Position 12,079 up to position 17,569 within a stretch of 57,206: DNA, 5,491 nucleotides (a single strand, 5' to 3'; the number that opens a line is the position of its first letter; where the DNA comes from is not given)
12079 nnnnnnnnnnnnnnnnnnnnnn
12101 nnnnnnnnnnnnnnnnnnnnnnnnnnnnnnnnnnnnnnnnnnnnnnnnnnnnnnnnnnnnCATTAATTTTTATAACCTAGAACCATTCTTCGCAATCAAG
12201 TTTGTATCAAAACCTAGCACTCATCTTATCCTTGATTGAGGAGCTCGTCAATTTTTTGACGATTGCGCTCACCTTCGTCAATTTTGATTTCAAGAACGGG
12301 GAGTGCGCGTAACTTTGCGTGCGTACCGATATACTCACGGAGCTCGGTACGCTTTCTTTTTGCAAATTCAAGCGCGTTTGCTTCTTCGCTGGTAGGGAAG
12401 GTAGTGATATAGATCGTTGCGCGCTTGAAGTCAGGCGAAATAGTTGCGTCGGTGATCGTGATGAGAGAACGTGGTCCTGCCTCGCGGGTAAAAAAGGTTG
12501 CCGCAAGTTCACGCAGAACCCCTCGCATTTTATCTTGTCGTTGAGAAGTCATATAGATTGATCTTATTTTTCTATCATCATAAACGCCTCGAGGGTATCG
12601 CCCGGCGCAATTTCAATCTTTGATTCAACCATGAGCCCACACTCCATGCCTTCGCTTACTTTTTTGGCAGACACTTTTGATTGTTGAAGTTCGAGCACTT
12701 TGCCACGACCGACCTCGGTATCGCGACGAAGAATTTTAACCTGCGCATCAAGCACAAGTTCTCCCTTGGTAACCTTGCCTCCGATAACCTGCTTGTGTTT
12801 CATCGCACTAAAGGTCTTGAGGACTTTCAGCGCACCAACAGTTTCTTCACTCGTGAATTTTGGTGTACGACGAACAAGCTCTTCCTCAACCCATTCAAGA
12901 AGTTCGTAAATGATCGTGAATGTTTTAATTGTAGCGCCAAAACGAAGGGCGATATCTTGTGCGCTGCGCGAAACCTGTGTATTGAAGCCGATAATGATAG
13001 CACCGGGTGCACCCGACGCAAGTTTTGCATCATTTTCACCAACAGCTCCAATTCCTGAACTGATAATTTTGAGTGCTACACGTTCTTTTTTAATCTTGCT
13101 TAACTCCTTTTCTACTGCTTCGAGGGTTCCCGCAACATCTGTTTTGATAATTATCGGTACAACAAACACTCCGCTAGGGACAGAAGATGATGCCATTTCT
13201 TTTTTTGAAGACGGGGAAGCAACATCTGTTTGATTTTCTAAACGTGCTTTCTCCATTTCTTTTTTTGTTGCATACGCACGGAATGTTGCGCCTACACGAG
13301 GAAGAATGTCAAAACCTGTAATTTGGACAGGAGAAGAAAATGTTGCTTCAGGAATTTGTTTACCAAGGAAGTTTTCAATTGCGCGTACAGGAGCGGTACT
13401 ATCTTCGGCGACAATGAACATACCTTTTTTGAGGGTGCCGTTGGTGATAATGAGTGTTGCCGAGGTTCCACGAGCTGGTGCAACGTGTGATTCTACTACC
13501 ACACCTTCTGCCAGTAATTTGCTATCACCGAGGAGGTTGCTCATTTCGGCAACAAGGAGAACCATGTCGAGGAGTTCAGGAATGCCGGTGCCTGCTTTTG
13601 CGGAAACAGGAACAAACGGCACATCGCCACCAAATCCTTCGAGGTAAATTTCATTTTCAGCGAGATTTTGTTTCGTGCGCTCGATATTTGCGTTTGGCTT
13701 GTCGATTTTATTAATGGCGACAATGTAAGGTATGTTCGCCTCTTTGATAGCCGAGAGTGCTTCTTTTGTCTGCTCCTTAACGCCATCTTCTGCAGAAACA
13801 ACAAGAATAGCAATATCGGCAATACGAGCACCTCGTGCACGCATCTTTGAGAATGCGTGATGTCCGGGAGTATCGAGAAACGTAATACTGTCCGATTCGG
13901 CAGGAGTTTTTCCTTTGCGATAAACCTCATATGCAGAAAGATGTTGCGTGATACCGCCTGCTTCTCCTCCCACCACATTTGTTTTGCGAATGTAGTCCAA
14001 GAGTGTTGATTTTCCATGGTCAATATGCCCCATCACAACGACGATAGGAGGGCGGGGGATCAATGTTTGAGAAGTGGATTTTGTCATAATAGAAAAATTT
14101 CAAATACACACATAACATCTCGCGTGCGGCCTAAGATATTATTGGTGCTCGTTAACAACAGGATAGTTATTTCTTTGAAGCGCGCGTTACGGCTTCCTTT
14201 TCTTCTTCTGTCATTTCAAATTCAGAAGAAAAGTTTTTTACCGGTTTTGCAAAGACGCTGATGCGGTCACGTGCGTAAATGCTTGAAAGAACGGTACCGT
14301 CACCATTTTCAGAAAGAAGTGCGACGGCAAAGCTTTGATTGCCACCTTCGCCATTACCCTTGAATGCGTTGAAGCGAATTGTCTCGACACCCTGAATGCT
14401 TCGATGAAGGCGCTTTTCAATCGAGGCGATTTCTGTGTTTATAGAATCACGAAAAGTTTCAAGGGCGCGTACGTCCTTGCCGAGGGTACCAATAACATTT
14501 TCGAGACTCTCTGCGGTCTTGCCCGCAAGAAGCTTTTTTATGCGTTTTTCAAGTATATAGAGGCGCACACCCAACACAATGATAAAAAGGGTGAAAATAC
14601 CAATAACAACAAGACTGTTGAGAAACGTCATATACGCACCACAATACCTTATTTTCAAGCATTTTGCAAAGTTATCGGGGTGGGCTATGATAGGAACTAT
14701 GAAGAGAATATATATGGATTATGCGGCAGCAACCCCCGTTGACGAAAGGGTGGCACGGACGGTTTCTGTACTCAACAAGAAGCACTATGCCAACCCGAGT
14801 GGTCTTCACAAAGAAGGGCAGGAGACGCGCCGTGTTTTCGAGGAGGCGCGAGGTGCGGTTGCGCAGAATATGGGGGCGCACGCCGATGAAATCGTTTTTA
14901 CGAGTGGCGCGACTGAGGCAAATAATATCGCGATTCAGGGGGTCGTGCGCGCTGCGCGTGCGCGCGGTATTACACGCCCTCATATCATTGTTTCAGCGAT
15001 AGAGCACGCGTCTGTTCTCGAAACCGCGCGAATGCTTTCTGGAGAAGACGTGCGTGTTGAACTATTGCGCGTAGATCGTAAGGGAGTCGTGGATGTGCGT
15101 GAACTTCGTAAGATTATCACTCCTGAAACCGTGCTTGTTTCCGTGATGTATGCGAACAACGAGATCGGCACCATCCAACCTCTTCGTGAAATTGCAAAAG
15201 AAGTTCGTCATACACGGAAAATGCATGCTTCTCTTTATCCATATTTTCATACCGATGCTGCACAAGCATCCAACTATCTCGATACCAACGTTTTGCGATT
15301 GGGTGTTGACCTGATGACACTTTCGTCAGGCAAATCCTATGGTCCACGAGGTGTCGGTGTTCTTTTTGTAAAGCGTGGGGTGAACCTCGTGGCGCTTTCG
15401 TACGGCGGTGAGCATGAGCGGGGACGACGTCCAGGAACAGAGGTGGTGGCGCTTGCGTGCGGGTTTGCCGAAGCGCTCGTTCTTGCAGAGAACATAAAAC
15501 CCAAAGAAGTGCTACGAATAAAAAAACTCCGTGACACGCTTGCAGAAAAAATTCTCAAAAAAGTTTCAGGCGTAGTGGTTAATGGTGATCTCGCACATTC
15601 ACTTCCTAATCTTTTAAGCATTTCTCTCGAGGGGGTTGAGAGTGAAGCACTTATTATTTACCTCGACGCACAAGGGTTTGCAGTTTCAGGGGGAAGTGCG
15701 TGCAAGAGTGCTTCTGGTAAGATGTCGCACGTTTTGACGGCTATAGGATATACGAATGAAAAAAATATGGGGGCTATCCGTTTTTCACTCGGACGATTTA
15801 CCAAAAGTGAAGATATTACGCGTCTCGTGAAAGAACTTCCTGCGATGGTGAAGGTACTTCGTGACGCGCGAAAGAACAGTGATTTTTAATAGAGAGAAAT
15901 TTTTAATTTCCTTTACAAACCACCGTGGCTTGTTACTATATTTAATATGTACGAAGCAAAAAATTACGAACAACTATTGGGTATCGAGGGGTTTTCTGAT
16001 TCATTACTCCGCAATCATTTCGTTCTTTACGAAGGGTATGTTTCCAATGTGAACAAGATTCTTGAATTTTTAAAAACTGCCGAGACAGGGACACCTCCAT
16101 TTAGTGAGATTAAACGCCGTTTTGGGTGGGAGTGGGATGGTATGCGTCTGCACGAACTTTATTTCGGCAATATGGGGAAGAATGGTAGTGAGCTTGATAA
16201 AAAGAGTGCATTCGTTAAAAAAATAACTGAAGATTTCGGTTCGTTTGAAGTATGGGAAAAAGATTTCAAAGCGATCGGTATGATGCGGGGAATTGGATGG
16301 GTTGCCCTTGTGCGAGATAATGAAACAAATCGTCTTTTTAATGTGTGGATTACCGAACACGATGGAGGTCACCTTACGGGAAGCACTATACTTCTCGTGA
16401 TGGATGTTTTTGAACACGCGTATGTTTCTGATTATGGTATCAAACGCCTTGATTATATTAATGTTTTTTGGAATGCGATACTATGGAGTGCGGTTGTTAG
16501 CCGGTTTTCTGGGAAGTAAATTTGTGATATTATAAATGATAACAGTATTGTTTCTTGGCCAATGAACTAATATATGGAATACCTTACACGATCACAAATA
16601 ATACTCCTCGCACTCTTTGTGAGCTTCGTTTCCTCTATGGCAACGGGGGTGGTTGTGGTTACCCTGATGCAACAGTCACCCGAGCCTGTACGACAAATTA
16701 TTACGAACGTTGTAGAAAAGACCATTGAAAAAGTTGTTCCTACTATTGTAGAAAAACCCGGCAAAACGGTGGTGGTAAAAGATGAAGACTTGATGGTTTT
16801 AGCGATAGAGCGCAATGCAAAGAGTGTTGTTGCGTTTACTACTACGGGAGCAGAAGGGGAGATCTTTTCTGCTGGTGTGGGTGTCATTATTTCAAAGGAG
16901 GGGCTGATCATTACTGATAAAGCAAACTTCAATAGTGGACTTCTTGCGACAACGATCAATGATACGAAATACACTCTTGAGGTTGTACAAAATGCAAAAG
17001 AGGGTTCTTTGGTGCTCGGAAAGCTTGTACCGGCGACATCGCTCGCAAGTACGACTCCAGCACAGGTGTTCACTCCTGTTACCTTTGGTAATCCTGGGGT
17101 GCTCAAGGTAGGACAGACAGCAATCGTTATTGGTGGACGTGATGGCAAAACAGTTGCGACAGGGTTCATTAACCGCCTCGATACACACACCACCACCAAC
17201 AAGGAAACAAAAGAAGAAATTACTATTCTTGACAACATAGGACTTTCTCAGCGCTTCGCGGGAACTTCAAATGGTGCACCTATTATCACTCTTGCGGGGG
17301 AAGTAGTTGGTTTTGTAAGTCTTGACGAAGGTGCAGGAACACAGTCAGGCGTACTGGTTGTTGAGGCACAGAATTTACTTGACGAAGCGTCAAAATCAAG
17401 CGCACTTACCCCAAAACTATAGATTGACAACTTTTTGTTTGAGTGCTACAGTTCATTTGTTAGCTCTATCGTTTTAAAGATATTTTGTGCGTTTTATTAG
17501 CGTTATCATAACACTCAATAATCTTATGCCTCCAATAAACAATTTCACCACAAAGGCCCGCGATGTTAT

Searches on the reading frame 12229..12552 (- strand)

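Call 54: search_protein_families(library=pfam, proteins=[window:12229-12552:-], max_evalue=0.001)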
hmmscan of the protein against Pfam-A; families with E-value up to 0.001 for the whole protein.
window:12229-12552:- (108 aa): 1 family
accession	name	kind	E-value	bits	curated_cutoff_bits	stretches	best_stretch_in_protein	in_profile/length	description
PF02033.23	RBFA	-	1e-14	55.1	34.7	1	5-105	1-105/105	Ribosome-binding factor A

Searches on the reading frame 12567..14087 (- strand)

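Call 54: search_protein_families(library=pfam, proteins=[window:12567-14087:-], max_evalue=0.001)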
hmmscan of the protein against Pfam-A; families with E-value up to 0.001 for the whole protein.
window:12567-14087:- (507 aa): 10 families
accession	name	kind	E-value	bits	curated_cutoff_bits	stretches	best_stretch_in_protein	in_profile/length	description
PF00009.33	GTP_EFTU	-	2.5e-39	135.3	26.5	1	15-178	5-184/188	Elongation factor Tu GTP binding domain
PF11987.13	IF-2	-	3.3e-25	88.7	27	1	302-400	19-116/117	Translation-initiation factor 2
PF22042.2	EF-G_D2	-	4.4e-14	52.8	27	1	193-270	2-82/84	Elongation factor G domain 2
PF01926.29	MMR_HSR1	-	7.2e-12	45.9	21.9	1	16-127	2-113/113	50S ribosome-binding GTPase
PF03144.31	GTP_EFTU_D2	-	2.5e-05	25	30.3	0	433-499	2-72/73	Elongation factor Tu domain 2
PF03193.22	RsgA_GTPase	-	8.5e-05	22.9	30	0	91-189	24-115/174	RsgA GTPase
PF02421.24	FeoB_N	-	0.00018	21.5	27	1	16-175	3-155/156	Ferrous iron transport protein B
PF00350.29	Dynamin_N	-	0.00021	21.8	27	0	16-48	1-33/168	Dynamin family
PF08477.19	Roc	-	0.00049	20.7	27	1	16-129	2-119/119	Ras of Complex, Roc, domain of DAPkinase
PF00071.28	Ras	-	0.00086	19.4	21.6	0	16-176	2-156/162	Ras family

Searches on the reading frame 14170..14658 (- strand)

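Call 54: search_protein_families(library=pfam, proteins=[window:14170-14658:-], max_evalue=0.001)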
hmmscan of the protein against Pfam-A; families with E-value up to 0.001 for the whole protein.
window:14170-14658:- (163 aa): 1 family
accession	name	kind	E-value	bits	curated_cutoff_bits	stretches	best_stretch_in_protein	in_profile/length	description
PF14584.11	DUF4446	-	1.6e-35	122.8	27.4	1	13-160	4-149/150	Protein of unknown function (DUF4446)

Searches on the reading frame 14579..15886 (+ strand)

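Call 54: search_protein_families(library=pfam, proteins=[window:14579-15886:+], max_evalue=0.001)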
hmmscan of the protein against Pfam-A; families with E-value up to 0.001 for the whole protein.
window:14579-15886:+ (436 aa): 3 families
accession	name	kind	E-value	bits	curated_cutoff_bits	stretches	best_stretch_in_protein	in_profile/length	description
PF00266.25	Aminotran_5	-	2.7e-67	227.8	21.5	1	44-416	1-371/371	Aminotransferase class-V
PF01212.27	Beta_elim_lyase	-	2e-05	24.5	27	1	87-232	34-174/288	Beta-eliminating lyase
PF00155.27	Aminotran_1_2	-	0.00095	18.9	19.7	0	86-216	43-179/361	Aminotransferase class I and II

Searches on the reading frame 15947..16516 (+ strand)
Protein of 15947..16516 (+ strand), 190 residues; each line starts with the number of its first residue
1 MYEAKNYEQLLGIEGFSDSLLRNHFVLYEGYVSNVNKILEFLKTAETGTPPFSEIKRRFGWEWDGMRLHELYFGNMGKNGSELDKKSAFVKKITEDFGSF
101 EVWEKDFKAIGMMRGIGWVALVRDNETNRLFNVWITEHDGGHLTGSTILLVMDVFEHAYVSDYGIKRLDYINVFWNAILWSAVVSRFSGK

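Call 55: search_protein_families(library=pfam, proteins=[window:15947-16516:+], max_evalue=0.001)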
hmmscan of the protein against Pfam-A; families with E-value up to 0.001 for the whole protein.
window:15947-16516:+ (190 aa): 1 family
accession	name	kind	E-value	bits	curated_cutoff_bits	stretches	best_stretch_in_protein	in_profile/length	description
PF02777.23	Sod_Fe_C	-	4.9e-24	84.8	20.9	1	87-185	3-101/102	Iron/manganese superoxide dismutases, C-terminal domain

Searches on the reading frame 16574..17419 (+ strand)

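Call 55: search_protein_families(library=pfam, proteins=[window:16574-17419:+], max_evalue=0.001)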
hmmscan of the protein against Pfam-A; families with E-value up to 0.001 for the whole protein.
window:16574-17419:+ (282 aa): 1 family
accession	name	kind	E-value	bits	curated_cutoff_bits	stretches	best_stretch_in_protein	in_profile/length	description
PF13365.12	Trypsin_2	-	1.2e-06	29.8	27.6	1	101-246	1-143/144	Trypsin-like peptidase domain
